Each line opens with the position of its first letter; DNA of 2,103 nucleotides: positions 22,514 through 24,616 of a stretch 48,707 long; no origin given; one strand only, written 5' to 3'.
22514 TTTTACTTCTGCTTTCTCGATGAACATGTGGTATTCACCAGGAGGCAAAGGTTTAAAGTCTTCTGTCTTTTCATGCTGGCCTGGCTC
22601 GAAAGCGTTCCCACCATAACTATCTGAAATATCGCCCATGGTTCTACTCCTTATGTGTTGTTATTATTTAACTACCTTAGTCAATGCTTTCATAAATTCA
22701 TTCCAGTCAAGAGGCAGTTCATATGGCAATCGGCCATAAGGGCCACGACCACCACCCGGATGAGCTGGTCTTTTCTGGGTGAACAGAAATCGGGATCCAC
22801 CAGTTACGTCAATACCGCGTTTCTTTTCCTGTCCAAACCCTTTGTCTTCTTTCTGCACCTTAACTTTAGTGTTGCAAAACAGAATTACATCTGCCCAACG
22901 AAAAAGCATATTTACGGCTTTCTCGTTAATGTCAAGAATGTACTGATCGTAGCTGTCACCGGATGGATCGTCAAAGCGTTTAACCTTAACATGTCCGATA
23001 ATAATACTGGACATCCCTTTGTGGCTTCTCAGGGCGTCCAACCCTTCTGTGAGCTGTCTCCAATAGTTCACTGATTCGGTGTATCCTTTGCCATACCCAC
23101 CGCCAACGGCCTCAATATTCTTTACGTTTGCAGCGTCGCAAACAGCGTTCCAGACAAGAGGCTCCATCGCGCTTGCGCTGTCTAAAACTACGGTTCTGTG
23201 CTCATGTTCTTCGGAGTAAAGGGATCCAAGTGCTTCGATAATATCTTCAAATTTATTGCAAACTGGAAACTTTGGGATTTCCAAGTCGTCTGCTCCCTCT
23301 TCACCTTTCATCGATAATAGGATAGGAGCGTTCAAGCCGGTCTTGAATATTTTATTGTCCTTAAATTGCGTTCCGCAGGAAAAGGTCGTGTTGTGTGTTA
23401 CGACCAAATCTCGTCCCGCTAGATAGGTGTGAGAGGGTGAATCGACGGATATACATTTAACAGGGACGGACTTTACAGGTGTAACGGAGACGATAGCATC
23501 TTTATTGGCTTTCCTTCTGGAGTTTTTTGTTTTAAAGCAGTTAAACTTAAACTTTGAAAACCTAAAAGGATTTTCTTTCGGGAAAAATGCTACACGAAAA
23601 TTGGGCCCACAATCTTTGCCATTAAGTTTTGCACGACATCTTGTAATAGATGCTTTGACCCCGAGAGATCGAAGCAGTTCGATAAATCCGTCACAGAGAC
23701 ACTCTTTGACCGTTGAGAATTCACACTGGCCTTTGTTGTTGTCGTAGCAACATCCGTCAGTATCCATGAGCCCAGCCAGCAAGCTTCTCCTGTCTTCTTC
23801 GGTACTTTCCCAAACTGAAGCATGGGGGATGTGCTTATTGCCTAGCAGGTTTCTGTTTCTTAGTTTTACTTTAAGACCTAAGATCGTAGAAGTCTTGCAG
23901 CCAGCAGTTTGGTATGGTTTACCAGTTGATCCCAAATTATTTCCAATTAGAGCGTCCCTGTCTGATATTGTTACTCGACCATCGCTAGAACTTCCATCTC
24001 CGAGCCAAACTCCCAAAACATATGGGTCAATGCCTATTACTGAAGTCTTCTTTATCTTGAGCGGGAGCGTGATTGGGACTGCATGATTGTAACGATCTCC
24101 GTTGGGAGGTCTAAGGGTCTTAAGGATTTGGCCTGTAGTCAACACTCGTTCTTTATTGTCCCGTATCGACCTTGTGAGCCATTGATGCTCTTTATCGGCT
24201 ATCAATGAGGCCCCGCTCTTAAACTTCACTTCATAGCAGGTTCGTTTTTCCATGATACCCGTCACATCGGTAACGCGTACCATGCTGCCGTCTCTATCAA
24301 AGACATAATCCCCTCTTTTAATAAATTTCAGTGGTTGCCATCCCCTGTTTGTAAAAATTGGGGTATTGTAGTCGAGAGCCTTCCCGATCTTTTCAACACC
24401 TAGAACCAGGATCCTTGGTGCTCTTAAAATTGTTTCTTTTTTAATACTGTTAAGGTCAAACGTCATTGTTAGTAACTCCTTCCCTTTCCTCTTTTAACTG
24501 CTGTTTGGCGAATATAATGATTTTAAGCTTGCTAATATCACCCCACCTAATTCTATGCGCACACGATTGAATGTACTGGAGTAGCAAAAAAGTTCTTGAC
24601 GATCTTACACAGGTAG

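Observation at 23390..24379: Class-3-type intein (Ala1 plus Trp-Cys-Thr signature) with a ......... endonuclease, inserted in the P-loop of the Sak4-like ATPase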

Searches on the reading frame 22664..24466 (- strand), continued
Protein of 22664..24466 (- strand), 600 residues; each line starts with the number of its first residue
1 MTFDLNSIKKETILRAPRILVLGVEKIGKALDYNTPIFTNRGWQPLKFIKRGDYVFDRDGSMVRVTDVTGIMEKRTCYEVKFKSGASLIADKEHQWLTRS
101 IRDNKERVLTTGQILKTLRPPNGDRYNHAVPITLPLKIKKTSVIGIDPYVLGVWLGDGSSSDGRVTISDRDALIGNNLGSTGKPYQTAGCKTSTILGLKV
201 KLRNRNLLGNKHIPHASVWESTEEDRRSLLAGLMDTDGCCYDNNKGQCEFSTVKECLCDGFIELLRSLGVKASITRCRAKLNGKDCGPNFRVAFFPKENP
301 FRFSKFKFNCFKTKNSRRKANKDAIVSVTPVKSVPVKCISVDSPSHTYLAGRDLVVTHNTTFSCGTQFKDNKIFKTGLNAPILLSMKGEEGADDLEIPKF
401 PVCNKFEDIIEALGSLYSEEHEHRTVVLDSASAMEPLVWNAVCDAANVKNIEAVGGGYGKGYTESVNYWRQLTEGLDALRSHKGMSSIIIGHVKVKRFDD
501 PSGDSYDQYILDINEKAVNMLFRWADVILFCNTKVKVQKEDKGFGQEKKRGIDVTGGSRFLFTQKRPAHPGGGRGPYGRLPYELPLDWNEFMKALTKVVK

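Call 60: search_protein_families(library=pfam, proteins=[P0306, P0364, P0284, P0367, P0288, P0299, P0249, P0250, P0303, P0315], max_evalue=0.00001)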
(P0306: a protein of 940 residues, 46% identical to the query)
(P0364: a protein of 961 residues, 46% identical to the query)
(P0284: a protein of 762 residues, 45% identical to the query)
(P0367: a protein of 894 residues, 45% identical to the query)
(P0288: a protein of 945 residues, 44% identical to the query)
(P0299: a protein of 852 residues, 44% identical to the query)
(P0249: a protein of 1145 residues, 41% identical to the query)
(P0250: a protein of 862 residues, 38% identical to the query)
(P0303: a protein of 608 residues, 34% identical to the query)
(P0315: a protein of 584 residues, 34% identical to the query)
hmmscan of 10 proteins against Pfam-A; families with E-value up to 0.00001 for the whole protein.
P0306 (940 aa): 3 families
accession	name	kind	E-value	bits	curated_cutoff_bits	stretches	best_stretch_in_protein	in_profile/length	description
PF20441.4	TerL_nuclease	-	1.4e-29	103.6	24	2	783-921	145-283/286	Terminase large subunit, endonuclease domain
PF03354.21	TerL_ATPase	-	5.5e-26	91.8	23.7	2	470-600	37-172/178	Terminase large subunit, ATPase domain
PF05204.19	Hom_end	-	4.3e-06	27.2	21.1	0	322-399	2-83/110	Homing endonuclease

P0364 (961 aa): 2 families
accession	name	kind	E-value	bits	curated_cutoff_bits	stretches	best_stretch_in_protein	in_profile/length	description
PF20441.4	TerL_nuclease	-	1.4e-32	113.5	24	2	655-761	15-119/286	Terminase large subunit, endonuclease domain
PF03354.21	TerL_ATPase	-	3.7e-24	85.8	23.7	2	482-616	41-176/178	Terminase large subunit, ATPase domain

P0284 (762 aa): 3 families
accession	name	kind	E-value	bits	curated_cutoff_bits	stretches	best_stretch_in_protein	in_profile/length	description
PF13481.12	AAA_25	-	1.6e-15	57.7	27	1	540-679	47-194/195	AAA domain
PF00772.26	DnaB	-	2.6e-10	40.7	23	1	5-98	7-102/103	DnaB-like helicase N terminal domain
PF14528.11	LAGLIDADG_3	-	8.2e-08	32.8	22.5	1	404-461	1-62/82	LAGLIDADG-like domain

P0367 (894 aa): 3 families
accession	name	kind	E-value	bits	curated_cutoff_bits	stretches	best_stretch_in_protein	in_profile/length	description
PF20441.4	TerL_nuclease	-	7.6e-31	107.8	24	1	597-876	3-284/286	Terminase large subunit, endonuclease domain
PF03354.21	TerL_ATPase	-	4.4e-25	88.9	23.7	1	456-589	40-177/178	Terminase large subunit, ATPase domain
PF14528.11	LAGLIDADG_3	-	6.6e-08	33.1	22.5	1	311-366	1-55/82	LAGLIDADG-like domain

P0288 (945 aa): 3 families
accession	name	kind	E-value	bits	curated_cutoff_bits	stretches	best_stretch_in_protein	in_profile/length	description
PF20441.4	TerL_nuclease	-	1.5e-40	139.6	24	1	640-930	7-284/286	Terminase large subunit, endonuclease domain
PF03354.21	TerL_ATPase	-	1.9e-21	77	23.7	1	480-622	38-177/178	Terminase large subunit, ATPase domain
PF14528.11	LAGLIDADG_3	-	4.1e-06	27.4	22.5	0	341-392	1-55/82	LAGLIDADG-like domain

P0299 (852 aa): 3 families
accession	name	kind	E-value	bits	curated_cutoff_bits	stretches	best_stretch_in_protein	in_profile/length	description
PF13481.12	AAA_25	-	3.1e-20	73.1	27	1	571-703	47-193/195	AAA domain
PF00772.26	DnaB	-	3.7e-10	40.2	23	1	47-148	2-103/103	DnaB-like helicase N terminal domain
PF14528.11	LAGLIDADG_3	-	5.2e-06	27.1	22.5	0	441-491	2-57/82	LAGLIDADG-like domain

P0249 (1145 aa): 6 families
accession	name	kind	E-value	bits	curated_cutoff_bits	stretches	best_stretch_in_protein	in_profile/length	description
PF14528.11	LAGLIDADG_3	-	4.1e-19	69.1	22.5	2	719-771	3-56/82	LAGLIDADG-like domain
PF14890.11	Intein_splicing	-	5.1e-17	62.5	35.8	0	932-982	38-93/155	Intein splicing domain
PF07591.16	PT-HINT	-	4.6e-12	46.8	27.7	1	906-1022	3-136/137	Pretoxin HINT domain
PF05204.19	Hom_end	-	2.9e-11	43.9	21.1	0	329-385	2-59/110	Homing endonuclease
PF03237.21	Terminase_6N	-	3.1e-09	37.2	22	1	1046-1132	119-213/215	Terminase large subunit, T4likevirus-type, N-terminal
PF13403.11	Hint_2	-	1.9e-08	35.2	28.4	0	898-928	2-32/147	Hint domain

P0250 (862 aa): 1 family
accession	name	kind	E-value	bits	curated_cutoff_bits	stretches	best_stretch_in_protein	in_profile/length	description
PF14528.11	LAGLIDADG_3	-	8.3e-14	52.1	22.5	1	239-290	1-55/82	LAGLIDADG-like domain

P0303 (608 aa): 1 family
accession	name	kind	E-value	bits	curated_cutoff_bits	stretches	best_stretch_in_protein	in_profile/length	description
PF13479.12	AAA_24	-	8.8e-41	140.3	27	1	376-579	16-195/195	AAA domain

P0315 (584 aa): 1 family
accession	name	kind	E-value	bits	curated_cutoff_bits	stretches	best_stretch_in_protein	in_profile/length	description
PF13479.12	AAA_24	-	7.4e-40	137.3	27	1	358-558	16-195/195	AAA domain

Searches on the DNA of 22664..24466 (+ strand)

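Call 6: search_dna_similar(query=window:22664-24466:+, collection=phages, mode=near)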
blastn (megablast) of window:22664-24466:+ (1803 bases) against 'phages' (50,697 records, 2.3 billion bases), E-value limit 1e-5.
No match.
